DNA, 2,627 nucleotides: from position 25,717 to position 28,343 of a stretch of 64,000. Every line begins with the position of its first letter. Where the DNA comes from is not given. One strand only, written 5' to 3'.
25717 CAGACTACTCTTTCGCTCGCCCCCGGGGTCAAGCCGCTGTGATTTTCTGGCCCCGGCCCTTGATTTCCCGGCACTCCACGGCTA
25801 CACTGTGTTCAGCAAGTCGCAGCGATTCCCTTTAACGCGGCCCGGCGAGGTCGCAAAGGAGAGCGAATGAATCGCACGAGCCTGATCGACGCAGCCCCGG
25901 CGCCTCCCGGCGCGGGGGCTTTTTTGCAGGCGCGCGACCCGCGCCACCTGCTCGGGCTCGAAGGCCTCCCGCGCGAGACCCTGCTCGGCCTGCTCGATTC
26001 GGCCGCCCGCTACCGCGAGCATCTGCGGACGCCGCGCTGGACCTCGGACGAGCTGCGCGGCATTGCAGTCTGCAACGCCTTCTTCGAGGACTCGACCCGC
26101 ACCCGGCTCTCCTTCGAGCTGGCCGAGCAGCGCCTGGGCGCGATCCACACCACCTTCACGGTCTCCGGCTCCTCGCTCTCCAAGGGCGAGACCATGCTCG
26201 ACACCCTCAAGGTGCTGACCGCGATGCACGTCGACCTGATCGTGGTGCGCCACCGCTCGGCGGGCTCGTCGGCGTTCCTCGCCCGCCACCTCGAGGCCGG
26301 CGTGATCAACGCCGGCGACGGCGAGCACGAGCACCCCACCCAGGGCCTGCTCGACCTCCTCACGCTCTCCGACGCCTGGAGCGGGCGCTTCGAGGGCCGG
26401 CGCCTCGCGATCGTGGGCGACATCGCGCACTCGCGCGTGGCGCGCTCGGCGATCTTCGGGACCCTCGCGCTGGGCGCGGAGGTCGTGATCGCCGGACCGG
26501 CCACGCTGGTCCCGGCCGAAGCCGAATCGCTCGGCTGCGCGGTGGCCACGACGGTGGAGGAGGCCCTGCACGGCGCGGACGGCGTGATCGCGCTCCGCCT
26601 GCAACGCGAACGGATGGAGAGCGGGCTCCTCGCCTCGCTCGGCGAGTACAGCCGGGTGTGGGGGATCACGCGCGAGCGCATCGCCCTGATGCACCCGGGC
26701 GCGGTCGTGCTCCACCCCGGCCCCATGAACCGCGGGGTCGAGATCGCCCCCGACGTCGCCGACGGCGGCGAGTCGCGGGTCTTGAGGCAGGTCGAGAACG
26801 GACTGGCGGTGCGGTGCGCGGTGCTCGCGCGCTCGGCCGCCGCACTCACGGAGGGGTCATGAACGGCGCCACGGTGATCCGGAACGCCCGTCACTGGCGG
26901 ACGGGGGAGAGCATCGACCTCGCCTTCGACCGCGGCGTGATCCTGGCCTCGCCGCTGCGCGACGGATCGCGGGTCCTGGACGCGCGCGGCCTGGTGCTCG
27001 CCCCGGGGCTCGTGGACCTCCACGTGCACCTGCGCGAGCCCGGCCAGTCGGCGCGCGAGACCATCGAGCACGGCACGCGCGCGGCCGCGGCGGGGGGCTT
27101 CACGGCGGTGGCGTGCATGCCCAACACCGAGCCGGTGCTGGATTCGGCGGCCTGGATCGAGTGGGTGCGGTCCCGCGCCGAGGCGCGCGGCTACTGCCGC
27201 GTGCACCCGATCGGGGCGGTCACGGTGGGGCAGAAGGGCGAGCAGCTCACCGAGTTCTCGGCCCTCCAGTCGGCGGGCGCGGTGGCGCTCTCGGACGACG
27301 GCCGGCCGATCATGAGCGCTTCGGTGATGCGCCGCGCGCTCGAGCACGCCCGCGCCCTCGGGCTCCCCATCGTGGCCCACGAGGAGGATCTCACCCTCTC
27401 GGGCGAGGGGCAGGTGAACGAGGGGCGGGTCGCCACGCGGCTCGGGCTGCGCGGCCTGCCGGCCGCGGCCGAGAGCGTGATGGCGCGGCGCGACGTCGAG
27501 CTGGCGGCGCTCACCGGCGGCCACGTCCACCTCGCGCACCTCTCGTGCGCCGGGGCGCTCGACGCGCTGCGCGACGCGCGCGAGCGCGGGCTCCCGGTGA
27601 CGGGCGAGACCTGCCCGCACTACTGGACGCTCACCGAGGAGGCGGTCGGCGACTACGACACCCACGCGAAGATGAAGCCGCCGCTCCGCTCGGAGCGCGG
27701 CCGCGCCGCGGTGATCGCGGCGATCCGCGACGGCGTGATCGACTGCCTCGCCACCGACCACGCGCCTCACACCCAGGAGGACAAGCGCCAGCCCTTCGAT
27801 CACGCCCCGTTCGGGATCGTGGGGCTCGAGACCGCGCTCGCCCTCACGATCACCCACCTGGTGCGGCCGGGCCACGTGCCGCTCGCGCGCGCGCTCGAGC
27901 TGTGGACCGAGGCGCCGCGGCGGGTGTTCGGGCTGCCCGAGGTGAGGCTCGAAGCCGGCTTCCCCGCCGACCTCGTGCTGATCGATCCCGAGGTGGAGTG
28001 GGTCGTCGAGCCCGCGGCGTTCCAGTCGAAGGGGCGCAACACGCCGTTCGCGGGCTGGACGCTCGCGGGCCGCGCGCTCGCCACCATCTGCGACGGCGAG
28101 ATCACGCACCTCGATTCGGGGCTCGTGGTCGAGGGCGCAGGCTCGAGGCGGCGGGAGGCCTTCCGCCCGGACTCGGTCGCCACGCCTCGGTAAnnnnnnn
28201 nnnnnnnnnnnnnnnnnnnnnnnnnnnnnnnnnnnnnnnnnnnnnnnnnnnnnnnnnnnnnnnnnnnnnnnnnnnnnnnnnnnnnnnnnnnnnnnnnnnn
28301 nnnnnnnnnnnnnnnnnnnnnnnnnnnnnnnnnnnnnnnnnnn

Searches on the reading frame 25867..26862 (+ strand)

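Call 6: search_protein_families(library=pfam, proteins=[window:25867-26862:+], max_evalue=0.01)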
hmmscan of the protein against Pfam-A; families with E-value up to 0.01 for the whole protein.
window:25867-26862:+ (331 aa): 2 families
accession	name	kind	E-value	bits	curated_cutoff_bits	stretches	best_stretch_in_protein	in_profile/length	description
PF02729.26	OTCace_N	-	3.8e-38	131.3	29.9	1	26-168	1-147/148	Aspartate/ornithine carbamoyltransferase, carbamoyl-P binding domain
PF00185.30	OTCace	-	6e-22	78.8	29.4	1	177-321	2-155/157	Aspartate/ornithine carbamoyltransferase, Asp/Orn binding domain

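Call 7: search_protein_families(library=ncbifam, proteins=[window:25867-26862:+], max_evalue=0.01)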
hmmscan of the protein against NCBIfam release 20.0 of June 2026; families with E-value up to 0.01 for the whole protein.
window:25867-26862:+ (331 aa): 17 families
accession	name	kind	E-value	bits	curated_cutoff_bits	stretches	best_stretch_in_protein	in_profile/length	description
NF002032.1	PRK00856.1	equivalog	2e-103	345.7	263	1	26-322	1-295/297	aspartate carbamoyltransferase catalytic subunit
TIGR00670.1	asp_carb_tr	equivalog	5.6e-78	262.1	236.95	1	26-321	1-300/304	aspartate carbamoyltransferase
NF010387.0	PRK13814.1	equivalog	3.4e-60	203.5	660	1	25-320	5-299/310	aspartate carbamoyltransferase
NF008853.0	PRK11891.1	equivalog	2.3e-40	138.5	560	1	26-321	89-395/430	aspartate carbamoyltransferase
NF001986.0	PRK00779.1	subfamily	4.1e-36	124.7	306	1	24-321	4-301/307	ornithine carbamoyltransferase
NF006046.0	PRK08192.1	equivalog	5.7e-36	124.4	512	1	26-321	7-314/339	aspartate carbamoyltransferase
TIGR00658.1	orni_carb_tr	equivalog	1.7e-34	119.4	280.85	1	26-321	1-300/304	ornithine carbamoyltransferase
NF011380.0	PRK14805.1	equivalog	5.1e-23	81.6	421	1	26-321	2-297/302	ornithine carbamoyltransferase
TIGR04384.1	putr_carbamoyl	exception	4.1e-21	75.5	500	1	61-321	34-304/330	putrescine carbamoyltransferase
NF003286.0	PRK04284.1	subfamily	4.2e-20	72.1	515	1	57-224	37-201/332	ornithine carbamoyltransferase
NF009916.0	PRK13376.1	equivalog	5.6e-20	71.3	800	1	66-327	51-336/525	bifunctional aspartate carbamoyltransferase catalytic subunit/aspartate carbamoyltransferase regulatory subunit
NF003384.0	PRK04523.1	equivalog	6.1e-16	58.4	288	1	24-322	2-331/336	N-acetylornithine carbamoyltransferase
NF009213.0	PRK12562.1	subfamily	3.7e-14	52.9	559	1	27-265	8-244/334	ornithine carbamoyltransferase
NF002470.0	PRK01713.1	equivalog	1e-13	51.5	545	1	26-280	8-256/334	ornithine carbamoyltransferase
NF011379.0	PRK14804.1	equivalog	3.4e-10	39.5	373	1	59-212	37-186/311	ornithine carbamoyltransferase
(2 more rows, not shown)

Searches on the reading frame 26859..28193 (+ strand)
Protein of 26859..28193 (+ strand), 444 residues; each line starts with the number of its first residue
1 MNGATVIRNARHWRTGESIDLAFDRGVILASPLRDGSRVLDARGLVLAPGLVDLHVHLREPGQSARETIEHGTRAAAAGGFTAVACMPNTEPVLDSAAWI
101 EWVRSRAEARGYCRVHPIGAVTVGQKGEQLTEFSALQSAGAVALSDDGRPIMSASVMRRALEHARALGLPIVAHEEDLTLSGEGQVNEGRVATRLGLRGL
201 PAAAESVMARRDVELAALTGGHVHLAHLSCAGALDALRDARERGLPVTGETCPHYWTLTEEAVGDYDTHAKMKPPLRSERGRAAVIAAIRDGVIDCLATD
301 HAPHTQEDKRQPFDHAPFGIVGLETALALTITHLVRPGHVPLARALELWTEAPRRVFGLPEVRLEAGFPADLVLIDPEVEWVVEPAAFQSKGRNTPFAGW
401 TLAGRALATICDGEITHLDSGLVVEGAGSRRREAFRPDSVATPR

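Call 6: search_protein_families(library=pfam, proteins=[window:26859-28193:+], max_evalue=0.01)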
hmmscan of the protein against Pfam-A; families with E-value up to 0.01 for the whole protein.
window:26859-28193:+ (444 aa): 4 families
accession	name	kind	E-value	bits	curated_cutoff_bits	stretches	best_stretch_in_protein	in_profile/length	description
PF01979.26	Amidohydro_1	-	1.3e-27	97.4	25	1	47-415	2-344/345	Amidohydrolase family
PF07969.17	Amidohydro_3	-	9.2e-17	62.1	29.7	2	66-416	158-471/472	Amidohydrolase family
PF12890.13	DHOase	-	4.7e-14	53.1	21.2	1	46-229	3-138/142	Dihydro-orotase-like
PF01026.27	TatD_DNase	-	0.0023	17.8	27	1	52-177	1-131/253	TatD related DNase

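Call 7: search_protein_families(library=ncbifam, proteins=[window:26859-28193:+], max_evalue=0.01)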
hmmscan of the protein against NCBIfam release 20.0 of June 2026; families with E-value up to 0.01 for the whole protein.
window:26859-28193:+ (444 aa): 45 families (the best 25 are shown)
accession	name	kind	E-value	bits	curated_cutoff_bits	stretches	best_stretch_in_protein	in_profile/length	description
NF006841.0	PRK09357.2-2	equivalog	3.7e-132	441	640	1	7-417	7-417/421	dihydroorotase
NF006836.0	PRK09357.1-1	equivalog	1.1e-125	419.8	538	1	5-421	4-428/432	dihydroorotase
NF006837.0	PRK09357.1-2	equivalog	1.2e-125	419.5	575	1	34-417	39-422/428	dihydroorotase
NF006845.0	PRK09357.2-6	equivalog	2e-123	412.2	728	1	19-417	21-425/428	dihydroorotase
TIGR00857.1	pyrC_multi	subfamily_domain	5.8e-119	397.7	279.05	1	32-417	22-409/412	dihydroorotase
NF006844.0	PRK09357.2-5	equivalog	1.2e-118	396.8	701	1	34-417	40-420/422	dihydroorotase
NF006843.0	PRK09357.2-4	equivalog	6.6e-118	394.3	786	1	37-417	41-420/431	dihydroorotase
NF006842.0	PRK09357.2-3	equivalog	1e-116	390.2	695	1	34-416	44-437/440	dihydroorotase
NF006558.0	PRK09059.1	equivalog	1.3e-115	386.4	645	1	30-416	41-426/430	dihydroorotase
NF006839.0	PRK09357.1-4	equivalog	8.8e-113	377.1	576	1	35-416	39-419/422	dihydroorotase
NF005791.0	PRK07627.1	equivalog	7e-104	348.1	442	1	37-417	43-422/425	dihydroorotase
NF006838.0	PRK09357.1-3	equivalog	1.7e-93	313.8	644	1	36-417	42-421/423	dihydroorotase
NF005614.0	PRK07369.1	equivalog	2.1e-93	313.4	456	1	33-411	41-418/419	dihydroorotase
NF002668.0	PRK02382.1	equivalog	2.7e-69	234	452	1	35-415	34-409/436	dihydroorotase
NF006559.0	PRK09060.1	equivalog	1.3e-66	224.7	482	1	34-429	41-434/444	dihydroorotase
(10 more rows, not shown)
